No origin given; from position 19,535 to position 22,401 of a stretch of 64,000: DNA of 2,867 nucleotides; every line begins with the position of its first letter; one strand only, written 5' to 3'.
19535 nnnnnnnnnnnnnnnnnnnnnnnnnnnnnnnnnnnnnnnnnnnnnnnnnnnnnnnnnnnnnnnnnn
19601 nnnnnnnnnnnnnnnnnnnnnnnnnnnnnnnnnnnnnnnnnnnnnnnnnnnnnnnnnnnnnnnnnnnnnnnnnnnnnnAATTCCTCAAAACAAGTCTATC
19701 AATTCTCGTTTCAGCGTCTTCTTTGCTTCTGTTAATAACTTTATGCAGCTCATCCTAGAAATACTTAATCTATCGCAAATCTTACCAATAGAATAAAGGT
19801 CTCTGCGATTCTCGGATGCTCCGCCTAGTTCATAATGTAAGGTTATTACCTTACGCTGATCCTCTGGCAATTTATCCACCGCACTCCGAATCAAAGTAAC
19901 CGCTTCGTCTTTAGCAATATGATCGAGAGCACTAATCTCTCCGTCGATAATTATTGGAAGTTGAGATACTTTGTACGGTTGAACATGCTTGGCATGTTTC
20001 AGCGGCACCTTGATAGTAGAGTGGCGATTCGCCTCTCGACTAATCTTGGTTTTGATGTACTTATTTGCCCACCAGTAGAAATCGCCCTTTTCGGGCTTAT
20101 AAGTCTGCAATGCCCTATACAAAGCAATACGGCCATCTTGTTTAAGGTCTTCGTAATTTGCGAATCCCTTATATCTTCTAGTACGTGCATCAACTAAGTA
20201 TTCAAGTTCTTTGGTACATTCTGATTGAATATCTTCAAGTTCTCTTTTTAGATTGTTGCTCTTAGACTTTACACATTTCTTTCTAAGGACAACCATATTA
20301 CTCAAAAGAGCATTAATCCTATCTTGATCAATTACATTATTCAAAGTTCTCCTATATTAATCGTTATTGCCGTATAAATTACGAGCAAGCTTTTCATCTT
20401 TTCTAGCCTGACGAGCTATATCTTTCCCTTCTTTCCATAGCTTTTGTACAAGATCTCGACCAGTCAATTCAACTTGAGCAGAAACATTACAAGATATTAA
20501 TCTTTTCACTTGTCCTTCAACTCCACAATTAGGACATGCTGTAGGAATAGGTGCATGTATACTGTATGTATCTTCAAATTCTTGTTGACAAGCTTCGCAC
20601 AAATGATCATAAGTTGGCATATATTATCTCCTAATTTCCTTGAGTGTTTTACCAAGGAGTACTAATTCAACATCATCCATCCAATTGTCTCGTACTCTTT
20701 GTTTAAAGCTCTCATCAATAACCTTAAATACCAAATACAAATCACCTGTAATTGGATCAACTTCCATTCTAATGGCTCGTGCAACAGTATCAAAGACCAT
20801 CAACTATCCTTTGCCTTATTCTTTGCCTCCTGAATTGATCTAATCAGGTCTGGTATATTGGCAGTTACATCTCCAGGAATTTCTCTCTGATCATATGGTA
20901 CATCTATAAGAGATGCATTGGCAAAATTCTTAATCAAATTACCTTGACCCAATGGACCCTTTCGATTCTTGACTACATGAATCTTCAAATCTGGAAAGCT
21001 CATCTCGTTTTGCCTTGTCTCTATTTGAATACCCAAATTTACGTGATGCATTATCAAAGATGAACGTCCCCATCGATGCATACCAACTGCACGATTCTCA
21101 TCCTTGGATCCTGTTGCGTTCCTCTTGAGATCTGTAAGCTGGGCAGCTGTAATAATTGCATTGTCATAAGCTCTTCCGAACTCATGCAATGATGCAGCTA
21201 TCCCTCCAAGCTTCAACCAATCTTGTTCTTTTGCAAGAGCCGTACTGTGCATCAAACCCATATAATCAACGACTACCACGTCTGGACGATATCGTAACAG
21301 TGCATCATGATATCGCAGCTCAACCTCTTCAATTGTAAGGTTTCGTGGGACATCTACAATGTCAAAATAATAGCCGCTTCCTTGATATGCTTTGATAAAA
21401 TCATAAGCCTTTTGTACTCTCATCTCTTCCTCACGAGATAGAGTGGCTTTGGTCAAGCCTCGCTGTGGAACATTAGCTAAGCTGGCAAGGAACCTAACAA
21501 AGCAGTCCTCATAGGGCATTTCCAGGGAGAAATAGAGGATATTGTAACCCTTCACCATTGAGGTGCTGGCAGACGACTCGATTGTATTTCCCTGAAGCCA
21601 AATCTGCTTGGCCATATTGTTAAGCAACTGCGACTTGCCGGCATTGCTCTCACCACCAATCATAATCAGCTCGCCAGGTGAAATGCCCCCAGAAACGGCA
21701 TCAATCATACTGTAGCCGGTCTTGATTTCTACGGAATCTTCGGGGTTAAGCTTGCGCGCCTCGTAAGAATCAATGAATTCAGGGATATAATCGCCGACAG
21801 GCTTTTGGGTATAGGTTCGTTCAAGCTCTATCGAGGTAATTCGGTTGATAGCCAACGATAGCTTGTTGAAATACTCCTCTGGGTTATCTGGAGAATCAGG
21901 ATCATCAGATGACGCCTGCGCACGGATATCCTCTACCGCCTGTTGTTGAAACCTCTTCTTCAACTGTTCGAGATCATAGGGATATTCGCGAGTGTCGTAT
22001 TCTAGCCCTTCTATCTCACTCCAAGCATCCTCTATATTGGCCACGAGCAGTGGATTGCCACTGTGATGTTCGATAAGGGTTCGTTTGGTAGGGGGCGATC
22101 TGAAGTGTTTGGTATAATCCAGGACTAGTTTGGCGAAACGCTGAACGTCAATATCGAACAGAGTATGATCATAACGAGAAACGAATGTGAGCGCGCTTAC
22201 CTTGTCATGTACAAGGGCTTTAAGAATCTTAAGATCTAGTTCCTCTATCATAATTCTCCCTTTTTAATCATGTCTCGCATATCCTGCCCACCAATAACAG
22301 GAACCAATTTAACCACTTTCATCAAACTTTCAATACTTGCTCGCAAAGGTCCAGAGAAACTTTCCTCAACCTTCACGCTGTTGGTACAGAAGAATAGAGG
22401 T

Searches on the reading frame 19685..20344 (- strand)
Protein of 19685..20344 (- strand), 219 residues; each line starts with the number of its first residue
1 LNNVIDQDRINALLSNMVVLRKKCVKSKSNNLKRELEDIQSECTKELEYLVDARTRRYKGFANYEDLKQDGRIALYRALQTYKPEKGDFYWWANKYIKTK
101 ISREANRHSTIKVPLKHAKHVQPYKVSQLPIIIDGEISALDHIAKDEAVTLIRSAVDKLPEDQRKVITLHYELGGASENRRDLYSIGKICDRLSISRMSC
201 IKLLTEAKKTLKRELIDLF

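Call 75: search_protein_families(library=pfam, proteins=[window:19685-20344:-], max_evalue=0.01)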
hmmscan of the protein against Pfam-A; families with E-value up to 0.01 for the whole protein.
window:19685-20344:- (219 aa): 3 families
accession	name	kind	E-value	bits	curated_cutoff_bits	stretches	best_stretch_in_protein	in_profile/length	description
PF04542.20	Sigma70_r2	-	3.4e-07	30.4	24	1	57-108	15-68/71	Sigma-70 region 2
PF08281.18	Sigma70_r4_2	-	1.4e-05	25.1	25.7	1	152-174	4-26/54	Sigma-70, region 4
PF04545.22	Sigma70_r4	-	0.0099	15.8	24.1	0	155-199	1-36/50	Sigma-70, region 4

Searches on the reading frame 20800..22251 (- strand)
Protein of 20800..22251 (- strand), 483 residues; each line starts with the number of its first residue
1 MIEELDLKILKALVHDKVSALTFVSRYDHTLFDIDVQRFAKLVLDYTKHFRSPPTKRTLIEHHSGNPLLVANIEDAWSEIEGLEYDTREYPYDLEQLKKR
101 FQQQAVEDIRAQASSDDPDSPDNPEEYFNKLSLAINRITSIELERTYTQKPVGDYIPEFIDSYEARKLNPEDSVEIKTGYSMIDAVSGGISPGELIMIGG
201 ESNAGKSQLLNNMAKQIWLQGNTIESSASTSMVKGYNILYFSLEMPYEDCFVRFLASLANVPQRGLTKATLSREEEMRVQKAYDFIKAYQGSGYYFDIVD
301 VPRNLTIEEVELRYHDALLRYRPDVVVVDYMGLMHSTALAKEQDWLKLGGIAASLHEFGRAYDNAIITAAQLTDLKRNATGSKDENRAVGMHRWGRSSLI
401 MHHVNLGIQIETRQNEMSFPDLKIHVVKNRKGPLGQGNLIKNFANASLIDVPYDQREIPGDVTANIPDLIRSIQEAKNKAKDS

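Call 8: search_protein_families(library=phrogs, proteins=[window:20800-22251:-], max_evalue=0.001)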
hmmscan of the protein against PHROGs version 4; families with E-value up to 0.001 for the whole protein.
window:20800-22251:- (483 aa): 5 families
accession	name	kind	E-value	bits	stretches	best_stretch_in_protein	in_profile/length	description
phrog_19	-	DNA, RNA and nucleotide metabolism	3.3e-54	185.8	1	4-477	162-599/621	DnaB-like replicative helicase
phrog_239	-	DNA, RNA and nucleotide metabolism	2.2e-20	74.2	1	167-462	332-610/801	DNA primase/helicase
phrog_243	-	DNA, RNA and nucleotide metabolism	1.9e-19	70.7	1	180-438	22-251/273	DnaB-like replicative helicase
phrog_23150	-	unknown function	4.1e-07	30.8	1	134-214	134-215/217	-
phrog_37407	-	DNA, RNA and nucleotide metabolism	9.1e-05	22.7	1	165-285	17-130/368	DnaB-like replicative helicase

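Call 14: search_dna_similar(query=window:20800-22251:-, collection=phages, mode=protein, max_rows=15)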
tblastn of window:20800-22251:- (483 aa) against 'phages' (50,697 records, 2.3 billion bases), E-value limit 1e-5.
Records with a match: 855; places in all: 855; records where one place covers at least 80% of the query: 1.
Best place of each record, by identity: <60% 855.
By first word of the organism name: Bacillus 198; Mycobacterium 160; Salmonella 63; Vibrio 54; Listeria 54; Campylobacter 38; Acinetobacter 36; Escherichia 29; Gordonia 29; Enterococcus 29; and 39 more.
By host as written in the record: Mycobacterium smegmatis mc2 155 112; - 98; Listeria monocytogenes 43; Bacillus cereus 23; Bacillus thuringiensis subsp. kurstaki 20; Acinetobacter baumannii 18; Mycobacterium smegmatis mc2155 17; Mycobacterium smegmatis mc#155 17; and 210 more.
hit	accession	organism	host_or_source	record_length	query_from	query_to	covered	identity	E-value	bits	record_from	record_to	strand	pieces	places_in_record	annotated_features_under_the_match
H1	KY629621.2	Streptococcus virus MS1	Streptococcus pneumoniae R6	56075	5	432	89%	24.4%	3e-11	72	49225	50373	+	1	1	DnaB | hypothetical protein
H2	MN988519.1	Rhizobium phage RHph_I1_18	Rhizobium phaseoli I1_18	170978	5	384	79%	23.8%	5e-7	59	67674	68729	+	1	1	putative DNA helicase DnaB-like protein | RecA-like recombination protein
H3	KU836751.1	Bacillus phage Leo2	Bacillus pumilus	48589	31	385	73%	23.6%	6e-7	58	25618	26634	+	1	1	DNA helicase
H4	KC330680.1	Bacillus phage Eoghan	Bacillus pumilus BL8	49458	31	385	73%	23.6%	7e-7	58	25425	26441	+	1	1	helicase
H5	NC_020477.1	Bacillus phage Eoghan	Bacillus pumilus BL8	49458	31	385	73%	23.6%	7e-7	58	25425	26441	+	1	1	DnaB-like replicative helicase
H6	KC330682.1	Bacillus phage Taylor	Bacillus pumilus BL8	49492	31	385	73%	23.6%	7e-7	58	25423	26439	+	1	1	helicase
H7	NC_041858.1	Bacillus phage Taylor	Bacillus pumilus BL8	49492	31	385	73%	23.6%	7e-7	58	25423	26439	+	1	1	DnaB-like replicative helicase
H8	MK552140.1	Burkholderia phage BcepSaruman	Burkholderia cenocepacia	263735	6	352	72%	24.0%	2e-8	63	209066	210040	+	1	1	replicative DNA helicase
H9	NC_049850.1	Burkholderia phage BcepSaruman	Burkholderia cenocepacia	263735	6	352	72%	24.0%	2e-8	63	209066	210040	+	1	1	replicative DNA helicase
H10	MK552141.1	Burkholderia phage BcepSauron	Burkholderia cenocepacia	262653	6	352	72%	24.0%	4e-8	62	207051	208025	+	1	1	DNA helicase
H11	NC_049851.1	Burkholderia phage BcepSauron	Burkholderia cenocepacia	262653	6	352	72%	24.0%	4e-8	62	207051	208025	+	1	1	DNA helicase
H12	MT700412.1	Bacillus phage 1_ICo-2020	Bacillus sp.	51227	32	393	75%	22.9%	6e-11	71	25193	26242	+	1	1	replicative DNA helicase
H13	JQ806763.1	Salmonella phage vB_SemP_Emek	Salmonella serovar Haardt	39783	135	467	69%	24.7%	7e-9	64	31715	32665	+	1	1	DnaB helicase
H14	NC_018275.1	Salmonella phage vB_SemP_Emek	Salmonella serovar Haardt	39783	135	467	69%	24.7%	7e-9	64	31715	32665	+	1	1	replicative DNA helicase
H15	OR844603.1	Escherichia phage ECO26.1 3-1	Escherichia coli O26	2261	135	467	69%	24.3%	7e-8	61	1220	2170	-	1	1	record has no annotation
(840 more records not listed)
